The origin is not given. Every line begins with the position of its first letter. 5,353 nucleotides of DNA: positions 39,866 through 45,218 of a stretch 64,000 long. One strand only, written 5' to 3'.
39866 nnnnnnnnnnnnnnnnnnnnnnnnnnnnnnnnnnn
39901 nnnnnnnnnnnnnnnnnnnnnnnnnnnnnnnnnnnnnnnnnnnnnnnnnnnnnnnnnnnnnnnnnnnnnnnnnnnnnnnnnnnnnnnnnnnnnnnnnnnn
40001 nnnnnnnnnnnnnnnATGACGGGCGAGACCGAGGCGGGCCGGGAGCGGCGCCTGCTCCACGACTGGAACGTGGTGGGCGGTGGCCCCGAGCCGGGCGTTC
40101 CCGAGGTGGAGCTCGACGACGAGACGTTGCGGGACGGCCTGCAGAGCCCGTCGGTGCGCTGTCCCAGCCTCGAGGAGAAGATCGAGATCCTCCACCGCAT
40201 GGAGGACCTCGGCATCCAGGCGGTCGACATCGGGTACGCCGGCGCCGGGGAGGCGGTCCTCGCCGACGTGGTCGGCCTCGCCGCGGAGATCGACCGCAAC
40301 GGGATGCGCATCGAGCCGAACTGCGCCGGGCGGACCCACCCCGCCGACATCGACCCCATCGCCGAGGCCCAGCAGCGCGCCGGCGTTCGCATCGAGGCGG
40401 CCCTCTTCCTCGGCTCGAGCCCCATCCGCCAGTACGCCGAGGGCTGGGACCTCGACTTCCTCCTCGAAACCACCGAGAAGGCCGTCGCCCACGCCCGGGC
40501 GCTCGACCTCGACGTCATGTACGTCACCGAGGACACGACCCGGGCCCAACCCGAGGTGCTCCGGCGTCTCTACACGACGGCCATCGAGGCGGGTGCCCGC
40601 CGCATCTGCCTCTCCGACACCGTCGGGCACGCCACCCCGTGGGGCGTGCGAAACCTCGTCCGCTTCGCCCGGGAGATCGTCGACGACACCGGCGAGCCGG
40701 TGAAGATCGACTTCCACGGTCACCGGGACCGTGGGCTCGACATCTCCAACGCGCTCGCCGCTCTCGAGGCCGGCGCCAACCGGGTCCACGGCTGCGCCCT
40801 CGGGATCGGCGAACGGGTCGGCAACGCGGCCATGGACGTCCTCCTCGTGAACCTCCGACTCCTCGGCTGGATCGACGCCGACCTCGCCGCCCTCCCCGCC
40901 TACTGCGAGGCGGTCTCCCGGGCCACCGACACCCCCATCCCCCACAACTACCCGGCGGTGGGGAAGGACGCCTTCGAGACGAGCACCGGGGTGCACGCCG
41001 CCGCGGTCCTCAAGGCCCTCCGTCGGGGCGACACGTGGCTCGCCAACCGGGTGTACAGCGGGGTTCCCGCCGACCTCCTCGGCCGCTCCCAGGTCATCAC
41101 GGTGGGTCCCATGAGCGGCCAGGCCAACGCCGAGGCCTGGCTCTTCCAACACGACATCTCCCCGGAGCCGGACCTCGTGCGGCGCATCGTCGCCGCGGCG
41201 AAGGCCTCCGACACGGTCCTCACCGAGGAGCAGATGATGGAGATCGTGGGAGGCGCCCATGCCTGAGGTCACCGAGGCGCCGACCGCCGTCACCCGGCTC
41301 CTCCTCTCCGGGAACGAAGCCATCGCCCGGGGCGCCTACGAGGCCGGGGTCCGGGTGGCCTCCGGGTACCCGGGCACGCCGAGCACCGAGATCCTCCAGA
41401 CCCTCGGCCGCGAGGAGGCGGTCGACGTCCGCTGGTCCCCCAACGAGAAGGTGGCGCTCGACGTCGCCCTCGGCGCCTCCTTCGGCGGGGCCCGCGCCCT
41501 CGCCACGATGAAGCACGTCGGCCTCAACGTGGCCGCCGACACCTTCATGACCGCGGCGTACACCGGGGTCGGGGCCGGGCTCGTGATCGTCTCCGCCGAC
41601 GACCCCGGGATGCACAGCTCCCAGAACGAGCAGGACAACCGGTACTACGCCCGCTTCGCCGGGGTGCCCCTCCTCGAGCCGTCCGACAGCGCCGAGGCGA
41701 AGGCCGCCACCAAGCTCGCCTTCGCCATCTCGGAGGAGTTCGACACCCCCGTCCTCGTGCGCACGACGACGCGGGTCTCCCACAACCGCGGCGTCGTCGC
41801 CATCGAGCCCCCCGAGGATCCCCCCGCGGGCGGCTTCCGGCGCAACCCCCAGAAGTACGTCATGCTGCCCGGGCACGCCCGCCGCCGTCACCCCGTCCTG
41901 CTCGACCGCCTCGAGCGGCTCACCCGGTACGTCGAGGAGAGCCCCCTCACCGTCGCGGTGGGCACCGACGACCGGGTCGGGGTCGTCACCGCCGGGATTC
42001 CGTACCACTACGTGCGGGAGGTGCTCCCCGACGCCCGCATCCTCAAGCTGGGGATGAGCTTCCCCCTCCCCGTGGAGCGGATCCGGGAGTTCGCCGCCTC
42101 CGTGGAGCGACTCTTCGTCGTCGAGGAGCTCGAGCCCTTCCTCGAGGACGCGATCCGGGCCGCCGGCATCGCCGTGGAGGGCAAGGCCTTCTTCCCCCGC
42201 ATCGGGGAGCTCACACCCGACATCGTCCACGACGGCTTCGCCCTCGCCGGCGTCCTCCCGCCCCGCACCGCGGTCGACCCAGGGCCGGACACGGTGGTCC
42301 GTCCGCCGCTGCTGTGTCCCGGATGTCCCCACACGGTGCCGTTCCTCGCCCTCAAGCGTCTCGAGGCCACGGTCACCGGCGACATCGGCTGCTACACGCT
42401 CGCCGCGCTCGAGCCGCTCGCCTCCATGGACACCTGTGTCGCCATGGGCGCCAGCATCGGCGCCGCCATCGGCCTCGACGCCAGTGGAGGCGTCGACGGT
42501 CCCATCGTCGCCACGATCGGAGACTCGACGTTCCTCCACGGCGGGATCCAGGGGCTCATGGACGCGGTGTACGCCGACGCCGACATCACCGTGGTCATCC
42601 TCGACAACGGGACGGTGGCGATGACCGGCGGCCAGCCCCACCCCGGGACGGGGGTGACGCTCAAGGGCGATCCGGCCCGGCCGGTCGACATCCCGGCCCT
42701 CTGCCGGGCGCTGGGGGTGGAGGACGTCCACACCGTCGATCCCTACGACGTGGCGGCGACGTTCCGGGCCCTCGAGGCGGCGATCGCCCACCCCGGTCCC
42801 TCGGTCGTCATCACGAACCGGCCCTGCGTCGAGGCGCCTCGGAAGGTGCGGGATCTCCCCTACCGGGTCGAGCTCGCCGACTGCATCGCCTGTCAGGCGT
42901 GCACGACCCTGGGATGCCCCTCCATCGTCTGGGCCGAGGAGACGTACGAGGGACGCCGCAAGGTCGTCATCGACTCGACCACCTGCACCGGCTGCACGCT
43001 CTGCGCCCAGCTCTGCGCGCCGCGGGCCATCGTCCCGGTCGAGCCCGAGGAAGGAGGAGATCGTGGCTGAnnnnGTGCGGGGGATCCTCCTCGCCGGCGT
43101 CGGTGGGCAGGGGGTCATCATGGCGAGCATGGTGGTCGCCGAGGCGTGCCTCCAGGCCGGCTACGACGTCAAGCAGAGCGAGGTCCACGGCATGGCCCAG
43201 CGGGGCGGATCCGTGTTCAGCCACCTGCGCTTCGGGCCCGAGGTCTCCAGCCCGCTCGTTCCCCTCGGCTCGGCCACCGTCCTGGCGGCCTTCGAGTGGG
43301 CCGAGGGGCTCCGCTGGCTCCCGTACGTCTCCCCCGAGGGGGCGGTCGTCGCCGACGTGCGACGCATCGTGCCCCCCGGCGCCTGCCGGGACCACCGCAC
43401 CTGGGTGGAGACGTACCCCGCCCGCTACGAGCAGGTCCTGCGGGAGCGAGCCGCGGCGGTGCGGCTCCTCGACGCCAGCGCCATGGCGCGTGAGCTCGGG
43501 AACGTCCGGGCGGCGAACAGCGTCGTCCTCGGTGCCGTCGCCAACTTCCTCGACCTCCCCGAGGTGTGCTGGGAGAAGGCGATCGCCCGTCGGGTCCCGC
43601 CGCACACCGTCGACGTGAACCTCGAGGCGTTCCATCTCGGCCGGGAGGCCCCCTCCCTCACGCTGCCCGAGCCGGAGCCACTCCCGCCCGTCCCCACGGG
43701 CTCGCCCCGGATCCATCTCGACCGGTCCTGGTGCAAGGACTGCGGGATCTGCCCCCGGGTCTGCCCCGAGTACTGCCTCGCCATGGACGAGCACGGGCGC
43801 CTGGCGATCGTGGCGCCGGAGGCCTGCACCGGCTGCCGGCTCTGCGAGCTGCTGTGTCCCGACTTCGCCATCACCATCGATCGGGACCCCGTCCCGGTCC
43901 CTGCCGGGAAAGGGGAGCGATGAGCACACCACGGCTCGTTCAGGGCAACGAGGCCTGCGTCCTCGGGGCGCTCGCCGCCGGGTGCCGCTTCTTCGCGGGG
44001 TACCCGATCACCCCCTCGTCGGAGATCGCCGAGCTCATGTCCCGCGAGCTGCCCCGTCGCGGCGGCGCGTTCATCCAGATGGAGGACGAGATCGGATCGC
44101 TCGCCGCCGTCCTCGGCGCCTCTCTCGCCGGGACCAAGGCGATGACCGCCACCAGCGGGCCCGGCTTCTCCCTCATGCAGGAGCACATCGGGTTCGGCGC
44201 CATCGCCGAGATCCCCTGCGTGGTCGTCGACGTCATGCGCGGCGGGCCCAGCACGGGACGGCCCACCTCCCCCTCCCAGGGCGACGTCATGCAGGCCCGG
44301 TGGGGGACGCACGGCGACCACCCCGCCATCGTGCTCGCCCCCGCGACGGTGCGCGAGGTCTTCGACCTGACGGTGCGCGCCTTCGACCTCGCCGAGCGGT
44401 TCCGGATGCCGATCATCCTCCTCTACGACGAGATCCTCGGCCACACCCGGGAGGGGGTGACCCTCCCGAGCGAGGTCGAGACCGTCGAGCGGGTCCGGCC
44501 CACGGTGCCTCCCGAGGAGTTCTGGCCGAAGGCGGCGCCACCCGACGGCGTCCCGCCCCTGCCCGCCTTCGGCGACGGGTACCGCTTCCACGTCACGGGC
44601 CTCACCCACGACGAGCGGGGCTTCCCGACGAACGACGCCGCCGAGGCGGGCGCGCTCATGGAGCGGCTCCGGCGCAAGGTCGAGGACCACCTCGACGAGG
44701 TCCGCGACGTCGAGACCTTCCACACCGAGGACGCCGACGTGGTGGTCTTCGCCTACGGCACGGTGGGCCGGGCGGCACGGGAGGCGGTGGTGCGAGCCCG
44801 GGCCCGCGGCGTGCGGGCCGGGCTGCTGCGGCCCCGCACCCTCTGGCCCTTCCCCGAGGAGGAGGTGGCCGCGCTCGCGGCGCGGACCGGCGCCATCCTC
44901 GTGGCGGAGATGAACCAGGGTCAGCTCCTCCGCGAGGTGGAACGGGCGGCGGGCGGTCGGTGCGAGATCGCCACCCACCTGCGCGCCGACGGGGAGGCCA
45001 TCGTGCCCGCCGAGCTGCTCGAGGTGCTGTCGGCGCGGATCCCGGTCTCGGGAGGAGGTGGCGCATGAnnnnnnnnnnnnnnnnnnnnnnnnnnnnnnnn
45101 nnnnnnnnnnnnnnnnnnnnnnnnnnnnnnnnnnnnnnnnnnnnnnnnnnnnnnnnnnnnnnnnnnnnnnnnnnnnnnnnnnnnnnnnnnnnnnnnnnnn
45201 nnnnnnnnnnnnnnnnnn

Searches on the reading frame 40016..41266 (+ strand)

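Call 10: search_protein_families(library=ncbifam, proteins=[window:40016-41266:+], max_evalue=1e-10)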
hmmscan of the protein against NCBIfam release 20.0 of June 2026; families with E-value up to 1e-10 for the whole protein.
window:40016-41266:+ (416 aa): 18 families
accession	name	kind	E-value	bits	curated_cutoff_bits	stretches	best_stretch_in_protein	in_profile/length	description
NF002085.0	PRK00915.1-2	subfamily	7.5e-55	186.6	517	1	30-411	13-376/504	2-isopropylmalate synthase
TIGR02660.1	nifV_homocitr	equivalog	4.3e-53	180.9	462.9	1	31-397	2-347/365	homocitrate synthase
TIGR02090.1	LEU1_arch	subfamily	2.3e-50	171.8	484.75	1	33-397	3-346/363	isopropylmalate/citramalate/homocitrate synthases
TIGR02146.1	LysS_fung_arch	equivalog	6.9e-49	166.9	413.55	1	35-396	3-343/344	homocitrate synthase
NF002086.0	PRK00915.1-3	equivalog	1.6e-47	162.1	532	1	31-335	7-310/516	2-isopropylmalate synthase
NF002087.0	PRK00915.1-4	equivalog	2.3e-45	155.1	729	1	34-335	10-310/516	2-isopropylmalate synthase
NF002088.0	PRK00915.1-5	equivalog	3.6e-45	154.4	697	1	31-334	4-306/514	2-isopropylmalate synthase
TIGR00973.1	leuA_bact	equivalog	3.7e-45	154.3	598.7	1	31-334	2-304/494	2-isopropylmalate synthase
NF041069.1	IPMS_Sufob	equivalog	1.4e-40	139.7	600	1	34-396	4-347/371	isopropylmalate synthase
NF002084.0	PRK00915.1-1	equivalog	7.6e-38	130.3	748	1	33-334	7-307/523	2-isopropylmalate synthase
TIGR00977.1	citramal_synth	equivalog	4.3e-31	107.8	450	1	31-395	2-362/526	citramalate synthase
NF042434.1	IPMS_Lepto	equivalog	3e-26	92.3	500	1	33-396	8-367/374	2-isopropylmalate synthase LeuA2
NF006049.0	PRK08195.1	subfamily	1.6e-20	73.5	229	1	30-298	7-264/344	4-hyroxy-2-oxovalerate/4-hydroxy-2-oxopentanoic acid aldolase,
NF002991.1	PRK03739.1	subfamily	4.3e-18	65.3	455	1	199-380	206-392/550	2-isopropylmalate synthase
TIGR03217.1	4OH_2_O_val_ald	equivalog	2.3e-17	63.2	286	1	31-300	3-261/334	4-hydroxy-2-oxovalerate aldolase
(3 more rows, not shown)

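Call 61: search_protein_families(library=pfam, max_evalue=0.00001, proteins=[window:40016-41266:+])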
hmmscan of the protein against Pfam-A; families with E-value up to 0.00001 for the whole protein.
window:40016-41266:+ (416 aa): 1 family
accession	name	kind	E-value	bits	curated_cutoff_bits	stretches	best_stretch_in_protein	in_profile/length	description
PF00682.25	HMGL-like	-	4.5e-43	148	29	1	31-285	2-244/260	HMGL-like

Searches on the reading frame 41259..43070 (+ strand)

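Call 10: search_protein_families(library=ncbifam, proteins=[window:41259-43070:+], max_evalue=1e-10)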
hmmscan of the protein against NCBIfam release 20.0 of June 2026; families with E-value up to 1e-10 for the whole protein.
window:41259-43070:+ (603 aa): 6 families
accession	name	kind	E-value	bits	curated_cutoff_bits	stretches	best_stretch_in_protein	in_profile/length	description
TIGR03336.1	IOR_alpha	equivalog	2.4e-205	683.3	650.9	1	13-591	2-595/595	indolepyruvate ferredoxin oxidoreductase subunit alpha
NF009589.0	PRK13030.1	subfamily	2.7e-36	124.7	816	1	76-597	116-663/1170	indolepyruvate ferredoxin oxidoreductase family protein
NF009588.0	PRK13029.1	subfamily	1.2e-24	86.3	952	1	345-602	449-685/1196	indolepyruvate ferredoxin oxidoreductase family protein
TIGR03710.1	OAFO_sf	subfamily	1.5e-18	66.7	482.75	1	6-186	186-375/561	2-oxoacid:acceptor oxidoreductase subunit alpha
NF006412.0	PRK08659.1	equivalog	2.3e-17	63.3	411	1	14-187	6-188/378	2-oxoacid:acceptor oxidoreductase subunit alpha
NF005507.0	PRK07119.1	subfamily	2.5e-15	56.2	399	1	12-171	3-171/352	3-methyl-2-oxobutanoate dehydrogenase subunit VorB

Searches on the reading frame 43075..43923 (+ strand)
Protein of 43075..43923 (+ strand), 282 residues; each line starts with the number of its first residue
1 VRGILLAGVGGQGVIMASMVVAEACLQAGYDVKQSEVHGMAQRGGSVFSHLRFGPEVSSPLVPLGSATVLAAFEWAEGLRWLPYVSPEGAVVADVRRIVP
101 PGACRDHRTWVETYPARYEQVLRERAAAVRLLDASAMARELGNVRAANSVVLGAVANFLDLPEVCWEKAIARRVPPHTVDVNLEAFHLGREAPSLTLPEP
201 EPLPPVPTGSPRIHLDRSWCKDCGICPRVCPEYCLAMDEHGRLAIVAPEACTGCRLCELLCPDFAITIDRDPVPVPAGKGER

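Call 10: search_protein_families(library=ncbifam, proteins=[window:43075-43923:+], max_evalue=1e-10)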
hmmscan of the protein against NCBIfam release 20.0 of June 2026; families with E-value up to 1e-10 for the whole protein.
window:43075-43923:+ (282 aa): 17 families
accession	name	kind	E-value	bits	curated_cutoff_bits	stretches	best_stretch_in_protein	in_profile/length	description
NF005322.0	PRK06853.1-2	equivalog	1.1e-63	214.6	237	1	3-192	7-192/197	indolepyruvate oxidoreductase subunit beta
NF005325.0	PRK06853.1-5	equivalog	4.3e-58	196.2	230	1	3-192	5-190/192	indolepyruvate oxidoreductase subunit beta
NF005323.0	PRK06853.1-3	equivalog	1.3e-46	159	238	1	4-192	9-194/197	indolepyruvate oxidoreductase subunit beta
TIGR03334.1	IOR_beta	equivalog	1.3e-45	155.7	205.8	1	4-190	3-188/189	indolepyruvate ferredoxin oxidoreductase subunit beta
NF005324.0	PRK06853.1-4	equivalog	4.1e-38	131.2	222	1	3-192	4-188/196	indolepyruvate oxidoreductase subunit beta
NF005326.0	PRK06853.1-6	equivalog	2.1e-34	119.1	348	1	4-192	6-195/202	indolepyruvate oxidoreductase subunit beta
NF004917.0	PRK06274.1-3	equivalog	3.3e-32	112.1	284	1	4-189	5-189/203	indolepyruvate oxidoreductase subunit beta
NF004918.0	PRK06274.1-4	equivalog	3.7e-30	105.2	278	1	4-192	5-191/202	indolepyruvate oxidoreductase subunit beta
NF005327.0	PRK06853.2-1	equivalog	3.6e-24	85.6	242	1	4-156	6-151/194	indolepyruvate oxidoreductase subunit beta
NF005328.0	PRK06853.2-2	equivalog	1.6e-23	83.5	240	1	4-158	6-152/192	indolepyruvate oxidoreductase subunit beta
NF004916.0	PRK06274.1-2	equivalog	5.2e-23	82.1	227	1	4-94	5-94/178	indolepyruvate oxidoreductase subunit beta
NF004915.0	PRK06274.1-1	equivalog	3.9e-19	68.9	274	1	4-90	5-91/194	indolepyruvate oxidoreductase subunit beta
NF005329.0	PRK06853.2-4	equivalog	1.9e-16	60.7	267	1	1-72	1-78/175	indolepyruvate oxidoreductase subunit beta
NF009589.0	PRK13030.1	subfamily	1.2e-14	53.1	816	1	3-192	730-926/1170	indolepyruvate ferredoxin oxidoreductase family protein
NF009588.0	PRK13029.1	subfamily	2.2e-12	45.7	952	1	3-192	746-942/1196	indolepyruvate ferredoxin oxidoreductase family protein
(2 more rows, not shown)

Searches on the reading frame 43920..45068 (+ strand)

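Call 10: search_protein_families(library=ncbifam, proteins=[window:43920-45068:+], max_evalue=1e-10)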
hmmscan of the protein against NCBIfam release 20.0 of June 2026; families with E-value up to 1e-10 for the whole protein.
window:43920-45068:+ (382 aa): 12 families
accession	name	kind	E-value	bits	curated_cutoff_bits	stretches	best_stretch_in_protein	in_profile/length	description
NF006412.0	PRK08659.1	equivalog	9.2e-167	555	411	1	4-371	5-374/378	2-oxoacid:acceptor oxidoreductase subunit alpha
NF007206.0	PRK09627.1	equivalog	1e-124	416.3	579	1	7-369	6-371/375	2-oxoglutarate synthase subunit alpha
TIGR03710.1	OAFO_sf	subfamily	3.4e-109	366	482.75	1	5-368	194-559/561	2-oxoacid:acceptor oxidoreductase subunit alpha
NF005507.0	PRK07119.1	subfamily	6.1e-97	324.6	399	2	5-187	5-187/352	3-methyl-2-oxobutanoate dehydrogenase subunit VorB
NF041170.1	Oxoac_fdxalpha_Archa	equivalog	4e-71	240.2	800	1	6-369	237-618/636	2-oxoacid:ferredoxin oxidoreductase subunit alpha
NF040682.1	PorA_Arch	equivalog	9.3e-27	93.9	550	1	6-330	5-319/387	pyruvate synthase subunit PorA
NF006232.0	PRK08366.1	equivalog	3.4e-25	88.5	646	1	5-332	8-324/394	2-ketoisovalerate ferredoxin oxidoreductase subunit alpha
NF007201.0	PRK09622.1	equivalog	5e-24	84.9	590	1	9-180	15-185/405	2-oxoacid:ferredoxin oxidoreductase subunit alpha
NF006233.0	PRK08367.1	equivalog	5.1e-23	81.6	625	1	5-331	5-321/394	pyruvate ferredoxin oxidoreductase subunit alpha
NF045764.1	PhenlGlyoxDHPadG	equivalog_domain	1.4e-22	79.7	700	1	7-161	5-155/398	NADH-dependent phenylglyoxylate dehydrogenase subunit alpha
TIGR03336.1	IOR_alpha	equivalog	1.2e-17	63.5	650.9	1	5-186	3-178/595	indolepyruvate ferredoxin oxidoreductase subunit alpha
NF045791.1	OxalOxredalpha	equivalog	2.3e-11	43.4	500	0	264-328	254-318/395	oxalate oxidoreductase subunit alpha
